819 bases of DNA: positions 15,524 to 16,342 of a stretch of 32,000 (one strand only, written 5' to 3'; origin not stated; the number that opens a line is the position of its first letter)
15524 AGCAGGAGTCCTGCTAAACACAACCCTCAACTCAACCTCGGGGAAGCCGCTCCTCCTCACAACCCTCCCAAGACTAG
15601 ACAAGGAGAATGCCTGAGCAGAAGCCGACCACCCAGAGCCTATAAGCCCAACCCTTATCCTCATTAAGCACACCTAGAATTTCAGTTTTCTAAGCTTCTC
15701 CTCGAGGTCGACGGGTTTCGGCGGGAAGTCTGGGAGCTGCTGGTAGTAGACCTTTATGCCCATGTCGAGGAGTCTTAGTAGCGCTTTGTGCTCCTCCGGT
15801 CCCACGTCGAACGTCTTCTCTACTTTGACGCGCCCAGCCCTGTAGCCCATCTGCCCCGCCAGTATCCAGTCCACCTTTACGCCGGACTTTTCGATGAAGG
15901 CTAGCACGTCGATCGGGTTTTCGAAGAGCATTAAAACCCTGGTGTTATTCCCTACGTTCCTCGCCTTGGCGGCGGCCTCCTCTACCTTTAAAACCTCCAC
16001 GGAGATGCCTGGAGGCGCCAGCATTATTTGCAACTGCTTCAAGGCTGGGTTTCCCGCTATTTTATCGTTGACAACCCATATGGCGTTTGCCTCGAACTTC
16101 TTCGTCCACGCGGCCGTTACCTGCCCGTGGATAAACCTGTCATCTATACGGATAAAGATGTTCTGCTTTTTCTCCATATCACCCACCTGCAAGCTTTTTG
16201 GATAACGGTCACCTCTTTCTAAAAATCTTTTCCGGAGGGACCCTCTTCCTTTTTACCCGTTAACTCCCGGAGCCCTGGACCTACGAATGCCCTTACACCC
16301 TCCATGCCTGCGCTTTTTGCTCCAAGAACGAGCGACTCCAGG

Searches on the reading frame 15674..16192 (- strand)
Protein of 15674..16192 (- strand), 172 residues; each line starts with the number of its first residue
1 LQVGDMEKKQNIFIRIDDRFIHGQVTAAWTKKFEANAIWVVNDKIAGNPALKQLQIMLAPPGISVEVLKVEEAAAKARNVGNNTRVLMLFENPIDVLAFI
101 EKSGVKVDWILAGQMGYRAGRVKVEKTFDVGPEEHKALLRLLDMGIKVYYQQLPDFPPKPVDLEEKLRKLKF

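Call 6: search_protein_families(library=pfam, proteins=[window:15674-16192:-])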
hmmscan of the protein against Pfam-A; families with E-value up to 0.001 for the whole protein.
window:15674-16192:- (172 aa): 1 family
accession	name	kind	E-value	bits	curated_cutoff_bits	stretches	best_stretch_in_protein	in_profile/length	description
PF03830.20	PTSIIB_sorb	-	7.1e-39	133.9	27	1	13-155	3-145/148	PTS system sorbose subfamily IIB component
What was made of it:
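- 15674..16192 (-): PTS EIIB, mannose/sorbose family. Pfam PTSIIB_sorb, 7e-39 (call 6).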

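Call 7: search_protein_families(library=ncbifam, proteins=[window:15674-16192:-])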
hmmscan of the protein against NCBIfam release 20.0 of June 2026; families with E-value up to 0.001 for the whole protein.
window:15674-16192:- (172 aa): 4 families
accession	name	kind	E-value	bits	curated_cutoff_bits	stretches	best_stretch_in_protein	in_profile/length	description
TIGR00854.1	pts-sorbose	subfamily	5.8e-30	104.4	163.6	1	13-154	4-144/150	mannose/fructose/sorbose PTS transporter subunit IIB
NF011670.1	PRK15088.1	equivalog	2.7e-27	95.6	400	1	12-153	166-307/323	PTS mannose transporter subunit IIAB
NF008508.1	PRK11425.1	equivalog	4.5e-21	75.2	180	1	12-155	5-147/157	PTS N-acetylgalactosamine transporter subunit IIB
NF007288.1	PRK09756.1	equivalog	1.5e-20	73.6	180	1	12-155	4-147/153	PTS galactosamine transporter subunit IIB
